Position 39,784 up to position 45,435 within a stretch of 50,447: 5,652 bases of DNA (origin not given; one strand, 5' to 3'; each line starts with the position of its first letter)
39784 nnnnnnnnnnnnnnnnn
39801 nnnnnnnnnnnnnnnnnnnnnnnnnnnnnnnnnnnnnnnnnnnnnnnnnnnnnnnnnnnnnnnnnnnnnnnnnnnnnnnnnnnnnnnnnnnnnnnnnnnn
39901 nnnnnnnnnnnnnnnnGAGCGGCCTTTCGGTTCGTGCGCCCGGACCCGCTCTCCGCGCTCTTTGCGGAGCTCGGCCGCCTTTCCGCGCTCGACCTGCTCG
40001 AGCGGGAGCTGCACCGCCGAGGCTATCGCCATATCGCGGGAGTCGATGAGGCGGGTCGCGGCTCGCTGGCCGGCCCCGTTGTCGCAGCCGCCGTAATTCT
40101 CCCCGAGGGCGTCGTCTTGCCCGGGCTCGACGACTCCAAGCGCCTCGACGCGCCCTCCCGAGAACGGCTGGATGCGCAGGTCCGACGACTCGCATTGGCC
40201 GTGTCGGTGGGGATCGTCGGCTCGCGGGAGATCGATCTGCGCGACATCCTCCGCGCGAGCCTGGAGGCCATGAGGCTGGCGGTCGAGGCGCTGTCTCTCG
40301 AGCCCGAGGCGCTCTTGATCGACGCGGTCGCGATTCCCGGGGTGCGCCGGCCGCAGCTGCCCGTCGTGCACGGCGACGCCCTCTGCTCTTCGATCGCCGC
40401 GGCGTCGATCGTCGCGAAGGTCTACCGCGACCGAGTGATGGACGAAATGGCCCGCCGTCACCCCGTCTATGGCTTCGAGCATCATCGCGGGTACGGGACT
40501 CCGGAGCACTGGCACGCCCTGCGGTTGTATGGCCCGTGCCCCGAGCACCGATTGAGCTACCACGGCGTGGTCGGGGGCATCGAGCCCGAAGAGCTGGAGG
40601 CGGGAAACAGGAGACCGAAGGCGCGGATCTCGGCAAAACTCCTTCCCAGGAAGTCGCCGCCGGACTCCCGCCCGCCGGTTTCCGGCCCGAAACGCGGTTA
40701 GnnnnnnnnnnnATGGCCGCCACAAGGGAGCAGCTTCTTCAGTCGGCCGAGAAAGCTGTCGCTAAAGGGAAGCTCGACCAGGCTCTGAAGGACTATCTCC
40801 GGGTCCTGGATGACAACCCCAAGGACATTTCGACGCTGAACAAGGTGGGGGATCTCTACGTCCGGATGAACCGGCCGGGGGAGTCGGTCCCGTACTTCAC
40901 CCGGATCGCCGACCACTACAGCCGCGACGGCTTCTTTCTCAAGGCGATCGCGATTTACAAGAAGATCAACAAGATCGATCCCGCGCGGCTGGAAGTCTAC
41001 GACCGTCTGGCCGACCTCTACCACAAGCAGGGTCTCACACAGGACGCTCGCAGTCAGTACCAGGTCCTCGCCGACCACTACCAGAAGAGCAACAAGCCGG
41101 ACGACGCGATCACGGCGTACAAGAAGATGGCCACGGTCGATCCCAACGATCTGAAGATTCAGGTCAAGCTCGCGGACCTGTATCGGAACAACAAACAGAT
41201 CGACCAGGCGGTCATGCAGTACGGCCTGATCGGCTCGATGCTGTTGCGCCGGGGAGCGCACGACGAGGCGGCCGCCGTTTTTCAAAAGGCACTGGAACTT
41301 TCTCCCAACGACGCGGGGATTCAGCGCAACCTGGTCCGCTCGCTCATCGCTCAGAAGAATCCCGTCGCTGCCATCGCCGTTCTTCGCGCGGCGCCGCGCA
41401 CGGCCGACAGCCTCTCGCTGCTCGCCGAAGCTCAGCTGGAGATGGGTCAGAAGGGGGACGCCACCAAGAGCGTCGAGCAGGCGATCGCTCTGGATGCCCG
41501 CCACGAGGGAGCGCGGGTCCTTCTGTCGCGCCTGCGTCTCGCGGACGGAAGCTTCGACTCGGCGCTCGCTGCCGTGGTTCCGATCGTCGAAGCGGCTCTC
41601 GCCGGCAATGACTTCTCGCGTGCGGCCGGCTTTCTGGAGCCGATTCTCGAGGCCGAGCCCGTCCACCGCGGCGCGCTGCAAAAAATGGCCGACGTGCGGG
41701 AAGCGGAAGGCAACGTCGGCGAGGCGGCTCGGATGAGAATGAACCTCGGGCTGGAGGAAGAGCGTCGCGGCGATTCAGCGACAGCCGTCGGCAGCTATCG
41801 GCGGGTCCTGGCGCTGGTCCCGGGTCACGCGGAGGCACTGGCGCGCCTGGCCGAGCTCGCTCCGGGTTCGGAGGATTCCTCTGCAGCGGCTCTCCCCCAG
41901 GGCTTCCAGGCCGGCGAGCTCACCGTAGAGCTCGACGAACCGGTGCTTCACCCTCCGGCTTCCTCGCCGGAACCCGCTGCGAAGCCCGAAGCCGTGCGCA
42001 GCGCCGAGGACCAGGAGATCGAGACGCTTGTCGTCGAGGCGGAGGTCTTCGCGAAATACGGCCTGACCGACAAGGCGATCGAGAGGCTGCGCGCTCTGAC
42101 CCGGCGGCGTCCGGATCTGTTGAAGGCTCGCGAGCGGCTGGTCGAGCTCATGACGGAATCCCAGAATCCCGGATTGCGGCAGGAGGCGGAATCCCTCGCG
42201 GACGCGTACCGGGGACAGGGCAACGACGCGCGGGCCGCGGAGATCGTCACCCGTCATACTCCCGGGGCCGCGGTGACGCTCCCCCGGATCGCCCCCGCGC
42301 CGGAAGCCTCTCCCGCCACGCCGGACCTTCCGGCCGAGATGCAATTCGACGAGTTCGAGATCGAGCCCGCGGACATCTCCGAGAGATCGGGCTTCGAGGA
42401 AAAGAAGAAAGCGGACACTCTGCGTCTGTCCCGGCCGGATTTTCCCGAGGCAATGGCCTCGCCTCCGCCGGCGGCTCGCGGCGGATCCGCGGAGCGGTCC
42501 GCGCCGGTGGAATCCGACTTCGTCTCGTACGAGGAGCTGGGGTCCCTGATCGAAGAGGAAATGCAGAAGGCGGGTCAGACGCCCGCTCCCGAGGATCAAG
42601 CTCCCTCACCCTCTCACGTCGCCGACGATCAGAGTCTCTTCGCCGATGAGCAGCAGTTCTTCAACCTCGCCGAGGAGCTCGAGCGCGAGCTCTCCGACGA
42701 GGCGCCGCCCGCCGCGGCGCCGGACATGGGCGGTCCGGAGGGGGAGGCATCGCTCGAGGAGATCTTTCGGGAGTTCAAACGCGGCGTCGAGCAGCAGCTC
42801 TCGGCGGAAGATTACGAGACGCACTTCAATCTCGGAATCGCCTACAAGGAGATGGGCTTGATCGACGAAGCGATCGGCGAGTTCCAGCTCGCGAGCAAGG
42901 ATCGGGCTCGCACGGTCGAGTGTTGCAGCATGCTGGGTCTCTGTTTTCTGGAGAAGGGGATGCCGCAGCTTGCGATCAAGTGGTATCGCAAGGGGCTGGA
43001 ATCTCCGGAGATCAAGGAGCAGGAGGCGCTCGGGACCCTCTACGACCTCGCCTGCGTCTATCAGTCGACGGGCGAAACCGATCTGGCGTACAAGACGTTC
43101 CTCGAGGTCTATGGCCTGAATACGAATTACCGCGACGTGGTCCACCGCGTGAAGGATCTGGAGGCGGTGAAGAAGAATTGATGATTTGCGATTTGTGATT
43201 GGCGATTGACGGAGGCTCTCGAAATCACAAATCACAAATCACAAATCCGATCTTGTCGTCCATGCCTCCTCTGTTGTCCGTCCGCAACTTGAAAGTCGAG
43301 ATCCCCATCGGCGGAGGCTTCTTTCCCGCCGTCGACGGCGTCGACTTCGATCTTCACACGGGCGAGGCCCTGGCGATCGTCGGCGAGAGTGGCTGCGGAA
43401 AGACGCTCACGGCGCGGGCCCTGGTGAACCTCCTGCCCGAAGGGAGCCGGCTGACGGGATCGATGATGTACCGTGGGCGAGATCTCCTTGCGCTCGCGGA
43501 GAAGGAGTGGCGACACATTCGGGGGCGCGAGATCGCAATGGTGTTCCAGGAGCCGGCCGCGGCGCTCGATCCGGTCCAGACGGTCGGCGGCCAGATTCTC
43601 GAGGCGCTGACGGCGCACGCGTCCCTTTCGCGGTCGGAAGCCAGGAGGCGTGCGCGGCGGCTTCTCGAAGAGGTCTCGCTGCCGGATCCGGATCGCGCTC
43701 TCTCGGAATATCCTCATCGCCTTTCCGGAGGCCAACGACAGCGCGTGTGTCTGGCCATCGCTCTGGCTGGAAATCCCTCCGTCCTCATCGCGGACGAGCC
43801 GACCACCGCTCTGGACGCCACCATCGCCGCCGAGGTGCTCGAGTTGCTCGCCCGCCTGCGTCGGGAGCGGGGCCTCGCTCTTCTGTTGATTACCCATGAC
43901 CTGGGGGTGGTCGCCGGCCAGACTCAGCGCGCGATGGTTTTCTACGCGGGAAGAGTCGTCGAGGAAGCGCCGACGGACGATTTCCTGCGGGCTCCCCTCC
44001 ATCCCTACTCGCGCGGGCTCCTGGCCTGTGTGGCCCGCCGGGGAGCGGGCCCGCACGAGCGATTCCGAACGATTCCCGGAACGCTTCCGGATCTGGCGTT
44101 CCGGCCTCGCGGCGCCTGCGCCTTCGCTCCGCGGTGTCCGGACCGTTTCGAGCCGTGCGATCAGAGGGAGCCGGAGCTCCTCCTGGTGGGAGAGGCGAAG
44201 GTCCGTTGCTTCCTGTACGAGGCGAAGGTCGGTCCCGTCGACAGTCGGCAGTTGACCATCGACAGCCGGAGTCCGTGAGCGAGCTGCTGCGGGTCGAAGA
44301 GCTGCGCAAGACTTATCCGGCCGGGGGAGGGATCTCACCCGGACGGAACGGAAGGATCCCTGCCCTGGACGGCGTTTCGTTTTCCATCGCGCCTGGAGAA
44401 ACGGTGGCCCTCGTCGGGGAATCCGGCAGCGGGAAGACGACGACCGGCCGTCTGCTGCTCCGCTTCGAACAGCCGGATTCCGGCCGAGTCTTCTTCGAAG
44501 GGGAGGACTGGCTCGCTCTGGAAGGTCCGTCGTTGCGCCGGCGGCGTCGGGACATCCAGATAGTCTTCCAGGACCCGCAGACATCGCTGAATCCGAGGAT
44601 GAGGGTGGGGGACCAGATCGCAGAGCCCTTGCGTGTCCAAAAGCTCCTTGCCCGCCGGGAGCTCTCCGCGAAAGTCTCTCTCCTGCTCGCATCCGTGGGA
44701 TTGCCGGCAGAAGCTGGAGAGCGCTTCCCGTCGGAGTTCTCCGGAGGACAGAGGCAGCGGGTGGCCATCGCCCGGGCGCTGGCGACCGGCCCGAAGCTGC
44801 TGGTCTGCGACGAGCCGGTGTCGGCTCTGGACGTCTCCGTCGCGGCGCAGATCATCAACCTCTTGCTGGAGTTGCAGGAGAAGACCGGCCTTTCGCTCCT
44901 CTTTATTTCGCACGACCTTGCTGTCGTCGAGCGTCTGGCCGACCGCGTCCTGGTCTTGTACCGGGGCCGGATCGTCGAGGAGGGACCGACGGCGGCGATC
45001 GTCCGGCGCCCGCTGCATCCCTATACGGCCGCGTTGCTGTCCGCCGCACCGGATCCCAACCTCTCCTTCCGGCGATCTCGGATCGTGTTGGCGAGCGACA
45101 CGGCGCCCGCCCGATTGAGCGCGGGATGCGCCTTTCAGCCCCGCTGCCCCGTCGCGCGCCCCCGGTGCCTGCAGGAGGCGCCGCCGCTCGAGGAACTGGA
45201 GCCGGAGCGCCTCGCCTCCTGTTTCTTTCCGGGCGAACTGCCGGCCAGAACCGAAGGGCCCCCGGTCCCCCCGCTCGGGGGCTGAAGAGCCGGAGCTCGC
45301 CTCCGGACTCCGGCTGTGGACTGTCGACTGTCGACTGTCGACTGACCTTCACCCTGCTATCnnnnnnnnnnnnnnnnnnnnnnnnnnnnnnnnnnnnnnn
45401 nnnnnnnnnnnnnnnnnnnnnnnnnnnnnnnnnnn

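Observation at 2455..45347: Gene boundaries are punctuated by stop-to-start hairpins made of tandem 7-mers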

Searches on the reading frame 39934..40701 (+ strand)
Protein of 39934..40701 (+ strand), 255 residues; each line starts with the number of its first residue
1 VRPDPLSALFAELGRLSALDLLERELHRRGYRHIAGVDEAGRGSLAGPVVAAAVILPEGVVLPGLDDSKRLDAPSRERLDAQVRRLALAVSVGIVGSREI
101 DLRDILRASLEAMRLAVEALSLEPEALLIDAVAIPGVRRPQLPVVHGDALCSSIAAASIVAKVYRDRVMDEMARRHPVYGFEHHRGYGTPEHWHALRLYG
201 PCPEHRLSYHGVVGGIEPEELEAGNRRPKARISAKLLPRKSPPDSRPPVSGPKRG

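Call 26: search_protein_families(library=pfam, proteins=[window:39934-40701:+])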
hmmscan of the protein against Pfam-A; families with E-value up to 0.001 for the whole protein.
window:39934-40701:+ (255 aa): 1 family
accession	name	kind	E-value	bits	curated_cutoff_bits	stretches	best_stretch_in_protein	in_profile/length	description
PF01351.25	RNase_HII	-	1.4e-35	123.4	25.8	1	35-209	1-196/199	Ribonuclease HII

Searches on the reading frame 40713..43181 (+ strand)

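Call 26: search_protein_families(library=pfam, proteins=[window:40713-43181:+])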
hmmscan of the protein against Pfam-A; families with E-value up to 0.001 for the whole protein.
window:40713-43181:+ (822 aa): 20 families
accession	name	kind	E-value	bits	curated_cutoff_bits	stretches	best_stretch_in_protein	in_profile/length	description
PF14559.12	TPR_19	-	4.9e-34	116.9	25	2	177-232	1-56/68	Tetratricopeptide repeat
PF07719.23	TPR_2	-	5.4e-32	107.7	27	0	173-200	7-34/34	Tetratricopeptide repeat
PF13181.12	TPR_8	-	4.5e-28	95.4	25.7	0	170-200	4-34/34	Tetratricopeptide repeat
PF00515.34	TPR_1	-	2.3e-27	94.1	27.8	1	170-200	4-34/34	Tetratricopeptide repeat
PF13432.12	TPR_16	-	6.5e-27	94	32.7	1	177-230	7-60/65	Tetratricopeptide repeat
PF13428.12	TPR_14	-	1.1e-24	84.8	23.5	0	174-209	8-43/44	Tetratricopeptide repeat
PF13424.12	TPR_12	-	6.8e-24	84.3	30.1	0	75-123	26-75/77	Tetratricopeptide repeat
PF13414.12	TPR_11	-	7e-23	80.5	26.8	2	16-52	5-41/42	TPR repeat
PF13176.12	TPR_7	-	3.5e-21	73.9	27.9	0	171-200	3-32/36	Tetratricopeptide repeat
PF13431.12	TPR_17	-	3.8e-20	70.9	24.4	0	135-167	1-33/34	Tetratricopeptide repeat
PF13174.12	TPR_6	-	4.1e-13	49.5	26.3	0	95-126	2-33/33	Tetratricopeptide repeat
PF25064.1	ARM_TT21_5th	-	1.3e-11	45.2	27.8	0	295-341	11-57/117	TT21 fifth ARM repeats domain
PF12895.13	ANAPC3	-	1.5e-09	38.5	27.2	0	225-287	17-78/82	Anaphase-promoting complex, cyclosome, subunit 3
PF20225.4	DUF6584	-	4.9e-09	36.9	27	0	448-486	15-53/171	Family of unknown function (DUF6584)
PF25058.1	ARM_TT21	-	5.3e-09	36.7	27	0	433-480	91-138/155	Tetratricopeptide repeat protein 21 ARM repeat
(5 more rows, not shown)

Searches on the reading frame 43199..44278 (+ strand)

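Call 26: search_protein_families(library=pfam, proteins=[window:43199-44278:+])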
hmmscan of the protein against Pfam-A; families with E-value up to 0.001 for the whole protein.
window:43199-44278:+ (359 aa): 5 families
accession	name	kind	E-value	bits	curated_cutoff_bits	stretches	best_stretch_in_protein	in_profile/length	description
PF00005.33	ABC_tran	-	1.6e-29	103.7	25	1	46-203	2-137/137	ABC transporter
PF08352.17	oligo_HPY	-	5e-15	56.1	27.1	1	254-320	1-65/65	Oligopeptide/dipeptide transporter, C-terminal region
PF13401.12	AAA_22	-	3.4e-07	31.1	27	1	54-231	4-121/130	AAA domain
PF13304.12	AAA_21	-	4.9e-07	30.5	27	1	167-238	230-303/304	AAA domain, putative AbiEii toxin, Type IV TA system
PF01078.27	Mg_chelatase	-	0.00026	20.9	20.3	0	57-83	24-50/207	Magnesium chelatase, subunit ChlI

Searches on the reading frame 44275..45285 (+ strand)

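Call 26: search_protein_families(library=pfam, proteins=[window:44275-45285:+])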
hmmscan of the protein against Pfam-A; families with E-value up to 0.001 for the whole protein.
window:44275-45285:+ (336 aa): 4 families
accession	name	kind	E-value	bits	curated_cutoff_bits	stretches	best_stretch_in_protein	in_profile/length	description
PF00005.33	ABC_tran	-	1.3e-33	116.9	25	1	31-182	1-136/137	ABC transporter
PF08352.17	oligo_HPY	-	4.6e-16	59.4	27.1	1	234-298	1-65/65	Oligopeptide/dipeptide transporter, C-terminal region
PF13304.12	AAA_21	-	1.1e-06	29.4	27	0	153-218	236-303/304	AAA domain, putative AbiEii toxin, Type IV TA system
PF13401.12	AAA_22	-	5e-05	24.1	27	1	44-211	8-121/130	AAA domain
